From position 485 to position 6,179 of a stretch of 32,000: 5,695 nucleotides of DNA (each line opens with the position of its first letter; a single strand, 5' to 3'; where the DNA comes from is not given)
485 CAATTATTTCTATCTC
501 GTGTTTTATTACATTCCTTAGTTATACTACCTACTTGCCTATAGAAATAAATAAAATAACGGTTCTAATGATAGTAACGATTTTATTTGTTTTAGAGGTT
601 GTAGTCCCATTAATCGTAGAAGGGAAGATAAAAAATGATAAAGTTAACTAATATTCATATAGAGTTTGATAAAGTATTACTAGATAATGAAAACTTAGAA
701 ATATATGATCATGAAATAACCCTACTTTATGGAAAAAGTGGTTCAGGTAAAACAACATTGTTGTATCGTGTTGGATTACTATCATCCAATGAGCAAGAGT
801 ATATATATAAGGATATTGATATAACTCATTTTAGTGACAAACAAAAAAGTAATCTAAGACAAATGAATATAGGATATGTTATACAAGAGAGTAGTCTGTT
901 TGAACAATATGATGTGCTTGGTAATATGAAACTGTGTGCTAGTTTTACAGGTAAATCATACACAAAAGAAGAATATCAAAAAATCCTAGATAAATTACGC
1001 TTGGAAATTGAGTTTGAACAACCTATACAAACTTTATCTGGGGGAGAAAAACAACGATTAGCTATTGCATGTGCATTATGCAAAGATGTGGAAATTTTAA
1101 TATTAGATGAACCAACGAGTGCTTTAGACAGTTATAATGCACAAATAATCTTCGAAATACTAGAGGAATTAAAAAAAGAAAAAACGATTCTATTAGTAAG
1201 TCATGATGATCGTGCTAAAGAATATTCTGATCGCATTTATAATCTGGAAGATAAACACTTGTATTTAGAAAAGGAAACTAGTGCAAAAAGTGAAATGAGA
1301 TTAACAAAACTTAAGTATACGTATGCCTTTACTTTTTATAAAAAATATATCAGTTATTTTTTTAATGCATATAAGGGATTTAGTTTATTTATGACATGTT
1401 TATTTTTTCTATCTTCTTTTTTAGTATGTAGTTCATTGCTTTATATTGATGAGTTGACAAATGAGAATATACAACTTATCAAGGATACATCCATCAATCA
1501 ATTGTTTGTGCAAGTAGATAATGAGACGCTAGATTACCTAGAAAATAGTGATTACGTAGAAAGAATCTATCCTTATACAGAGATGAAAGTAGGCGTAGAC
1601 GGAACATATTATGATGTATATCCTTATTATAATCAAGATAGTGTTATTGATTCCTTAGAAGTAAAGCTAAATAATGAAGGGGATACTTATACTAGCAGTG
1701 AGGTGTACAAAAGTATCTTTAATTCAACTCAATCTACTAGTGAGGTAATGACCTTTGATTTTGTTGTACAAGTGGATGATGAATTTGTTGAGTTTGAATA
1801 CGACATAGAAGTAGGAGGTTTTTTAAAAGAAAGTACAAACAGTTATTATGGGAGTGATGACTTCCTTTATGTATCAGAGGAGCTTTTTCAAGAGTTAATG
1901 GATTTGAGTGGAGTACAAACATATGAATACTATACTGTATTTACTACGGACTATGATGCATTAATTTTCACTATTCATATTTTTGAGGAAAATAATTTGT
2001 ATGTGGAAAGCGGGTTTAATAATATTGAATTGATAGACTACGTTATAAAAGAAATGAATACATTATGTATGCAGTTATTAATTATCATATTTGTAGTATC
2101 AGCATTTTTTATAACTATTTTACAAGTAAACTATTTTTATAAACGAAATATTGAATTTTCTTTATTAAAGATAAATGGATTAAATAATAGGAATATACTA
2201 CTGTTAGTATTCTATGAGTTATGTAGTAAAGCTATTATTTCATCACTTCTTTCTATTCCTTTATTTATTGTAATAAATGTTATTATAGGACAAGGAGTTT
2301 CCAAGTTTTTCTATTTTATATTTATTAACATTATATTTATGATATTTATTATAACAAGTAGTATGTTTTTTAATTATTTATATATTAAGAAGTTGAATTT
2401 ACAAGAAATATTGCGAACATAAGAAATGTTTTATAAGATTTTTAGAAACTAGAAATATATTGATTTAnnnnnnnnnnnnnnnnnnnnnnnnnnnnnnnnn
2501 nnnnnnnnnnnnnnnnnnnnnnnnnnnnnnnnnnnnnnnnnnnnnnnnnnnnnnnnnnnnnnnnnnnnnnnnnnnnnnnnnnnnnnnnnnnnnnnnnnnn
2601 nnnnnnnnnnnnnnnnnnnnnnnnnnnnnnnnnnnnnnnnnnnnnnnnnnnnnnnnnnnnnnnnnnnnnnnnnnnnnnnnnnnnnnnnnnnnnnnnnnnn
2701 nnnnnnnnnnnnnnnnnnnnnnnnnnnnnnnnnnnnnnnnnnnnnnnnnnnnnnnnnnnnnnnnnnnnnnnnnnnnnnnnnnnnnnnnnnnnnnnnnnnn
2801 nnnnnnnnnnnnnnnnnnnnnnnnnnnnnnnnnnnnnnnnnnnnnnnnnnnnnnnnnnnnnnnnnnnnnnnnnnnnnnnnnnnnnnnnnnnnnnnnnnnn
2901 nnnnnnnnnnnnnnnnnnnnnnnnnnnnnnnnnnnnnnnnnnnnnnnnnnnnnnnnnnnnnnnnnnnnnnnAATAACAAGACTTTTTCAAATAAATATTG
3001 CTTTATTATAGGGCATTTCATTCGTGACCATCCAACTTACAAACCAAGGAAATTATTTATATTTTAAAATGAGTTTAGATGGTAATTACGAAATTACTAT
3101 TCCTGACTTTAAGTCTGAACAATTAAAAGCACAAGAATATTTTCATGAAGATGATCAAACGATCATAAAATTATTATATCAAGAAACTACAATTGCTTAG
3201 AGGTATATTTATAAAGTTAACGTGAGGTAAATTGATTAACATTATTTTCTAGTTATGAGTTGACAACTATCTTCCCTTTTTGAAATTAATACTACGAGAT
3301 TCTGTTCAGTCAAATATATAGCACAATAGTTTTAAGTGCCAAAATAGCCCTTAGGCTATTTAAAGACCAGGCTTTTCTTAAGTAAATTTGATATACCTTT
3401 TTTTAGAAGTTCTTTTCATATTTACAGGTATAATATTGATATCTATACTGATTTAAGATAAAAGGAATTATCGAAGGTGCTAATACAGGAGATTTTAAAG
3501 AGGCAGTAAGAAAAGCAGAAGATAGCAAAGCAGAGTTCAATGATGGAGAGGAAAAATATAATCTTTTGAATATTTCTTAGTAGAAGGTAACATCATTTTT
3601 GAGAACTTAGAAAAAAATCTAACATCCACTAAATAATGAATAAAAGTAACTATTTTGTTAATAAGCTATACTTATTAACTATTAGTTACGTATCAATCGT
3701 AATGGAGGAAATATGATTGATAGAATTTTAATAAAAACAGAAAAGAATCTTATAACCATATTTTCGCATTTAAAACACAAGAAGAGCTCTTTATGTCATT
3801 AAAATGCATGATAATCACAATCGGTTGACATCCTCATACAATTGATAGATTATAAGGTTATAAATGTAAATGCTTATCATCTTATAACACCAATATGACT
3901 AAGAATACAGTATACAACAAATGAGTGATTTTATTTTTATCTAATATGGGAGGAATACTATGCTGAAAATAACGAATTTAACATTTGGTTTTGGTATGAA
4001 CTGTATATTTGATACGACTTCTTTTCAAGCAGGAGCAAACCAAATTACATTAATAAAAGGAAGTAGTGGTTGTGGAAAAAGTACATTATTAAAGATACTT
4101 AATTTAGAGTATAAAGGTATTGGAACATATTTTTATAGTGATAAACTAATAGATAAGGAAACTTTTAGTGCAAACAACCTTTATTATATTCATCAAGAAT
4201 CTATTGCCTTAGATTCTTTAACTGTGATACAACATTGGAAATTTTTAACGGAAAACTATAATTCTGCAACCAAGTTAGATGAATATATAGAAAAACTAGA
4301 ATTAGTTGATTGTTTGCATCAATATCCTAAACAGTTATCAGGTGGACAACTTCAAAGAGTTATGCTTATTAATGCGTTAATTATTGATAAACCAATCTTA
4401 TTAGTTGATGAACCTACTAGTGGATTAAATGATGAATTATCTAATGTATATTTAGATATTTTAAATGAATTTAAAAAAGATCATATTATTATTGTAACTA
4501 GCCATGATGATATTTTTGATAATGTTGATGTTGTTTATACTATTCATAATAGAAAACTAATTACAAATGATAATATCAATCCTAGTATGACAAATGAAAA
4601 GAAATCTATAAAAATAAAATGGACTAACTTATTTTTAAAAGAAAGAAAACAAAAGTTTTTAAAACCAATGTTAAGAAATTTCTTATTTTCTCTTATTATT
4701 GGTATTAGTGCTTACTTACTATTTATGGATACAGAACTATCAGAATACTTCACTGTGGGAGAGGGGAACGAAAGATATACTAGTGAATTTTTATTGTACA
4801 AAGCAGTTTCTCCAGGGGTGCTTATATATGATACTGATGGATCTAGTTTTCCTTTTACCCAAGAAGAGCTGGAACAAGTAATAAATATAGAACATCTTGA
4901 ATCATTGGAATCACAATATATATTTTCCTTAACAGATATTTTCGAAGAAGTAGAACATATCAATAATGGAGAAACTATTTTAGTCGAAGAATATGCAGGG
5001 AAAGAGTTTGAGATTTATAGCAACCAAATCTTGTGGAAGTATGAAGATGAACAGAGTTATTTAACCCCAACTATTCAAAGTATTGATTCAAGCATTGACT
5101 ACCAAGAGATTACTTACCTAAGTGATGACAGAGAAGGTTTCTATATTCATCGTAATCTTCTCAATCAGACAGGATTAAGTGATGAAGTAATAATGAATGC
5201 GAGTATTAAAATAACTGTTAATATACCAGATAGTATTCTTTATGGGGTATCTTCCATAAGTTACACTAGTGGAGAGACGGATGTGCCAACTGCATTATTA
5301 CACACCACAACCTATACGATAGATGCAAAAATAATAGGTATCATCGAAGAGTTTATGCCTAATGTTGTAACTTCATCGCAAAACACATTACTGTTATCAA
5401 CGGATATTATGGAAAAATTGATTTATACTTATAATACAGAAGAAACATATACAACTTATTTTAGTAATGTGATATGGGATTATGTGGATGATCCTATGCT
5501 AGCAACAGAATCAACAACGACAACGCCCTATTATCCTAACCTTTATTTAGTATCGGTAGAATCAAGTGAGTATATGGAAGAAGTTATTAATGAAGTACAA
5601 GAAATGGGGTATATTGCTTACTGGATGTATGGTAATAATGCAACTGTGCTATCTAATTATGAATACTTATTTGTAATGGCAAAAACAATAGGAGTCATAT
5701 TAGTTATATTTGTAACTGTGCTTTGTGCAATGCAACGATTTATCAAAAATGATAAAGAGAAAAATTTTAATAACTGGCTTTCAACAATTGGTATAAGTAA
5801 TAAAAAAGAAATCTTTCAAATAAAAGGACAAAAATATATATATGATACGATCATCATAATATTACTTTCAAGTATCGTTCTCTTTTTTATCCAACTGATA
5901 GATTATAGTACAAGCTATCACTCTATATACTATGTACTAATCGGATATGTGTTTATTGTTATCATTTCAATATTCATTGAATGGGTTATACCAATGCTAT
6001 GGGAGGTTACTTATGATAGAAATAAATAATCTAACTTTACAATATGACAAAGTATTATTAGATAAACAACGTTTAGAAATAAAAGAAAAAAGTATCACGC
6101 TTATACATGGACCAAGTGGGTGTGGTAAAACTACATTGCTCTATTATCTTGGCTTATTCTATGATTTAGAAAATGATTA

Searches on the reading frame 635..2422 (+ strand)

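Call 14: search_protein_families(library=pfam, proteins=[window:635-2422:+], max_evalue=0.01)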
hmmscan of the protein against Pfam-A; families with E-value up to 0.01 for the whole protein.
window:635-2422:+ (595 aa): 8 families
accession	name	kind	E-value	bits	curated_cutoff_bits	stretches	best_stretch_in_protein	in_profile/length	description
PF00005.33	ABC_tran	-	4.4e-26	92.6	25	1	16-162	1-137/137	ABC transporter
PF02463.25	SMC_N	-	1.4e-11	44.7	40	1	5-205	3-212/220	RecF/RecN/SMC N terminal domain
PF13304.12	AAA_21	-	3.3e-08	34.4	27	1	128-192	232-300/304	AAA domain, putative AbiEii toxin, Type IV TA system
PF02687.27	FtsX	-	2.5e-05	24.8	25.5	1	482-588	4-119/120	FtsX-like permease C-terminal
PF13401.12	AAA_22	-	0.00068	20.4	27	1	26-164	5-96/130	AAA domain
PF13555.12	AAA_29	-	0.00099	19.2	27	1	17-43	13-39/61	P-loop containing region of AAA domain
PF25199.1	nSTAND_NTPase5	-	0.0031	17.8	34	0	27-51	42-66/145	Novel STAND NTPase 5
PF00270.35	DEAD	-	0.0056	16.9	26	0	86-189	55-157/167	DEAD/DEAH box helicase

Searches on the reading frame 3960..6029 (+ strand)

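Call 14: search_protein_families(library=pfam, proteins=[window:3960-6029:+], max_evalue=0.01)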
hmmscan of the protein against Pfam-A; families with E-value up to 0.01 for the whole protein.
window:3960-6029:+ (689 aa): 5 families
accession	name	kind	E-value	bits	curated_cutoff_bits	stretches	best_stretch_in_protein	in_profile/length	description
PF00005.33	ABC_tran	-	5.3e-22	79.3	25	1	19-154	3-137/137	ABC transporter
PF13304.12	AAA_21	-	0.00013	22.6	27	0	29-49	1-21/304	AAA domain, putative AbiEii toxin, Type IV TA system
PF03215.21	Rad17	-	0.0003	21.2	23.8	1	17-50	35-68/186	Rad17 P-loop domain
PF02463.25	SMC_N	-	0.001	19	40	0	121-197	132-213/220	RecF/RecN/SMC N terminal domain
PF13555.12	AAA_29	-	0.0033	17.6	27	1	17-44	12-39/61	P-loop containing region of AAA domain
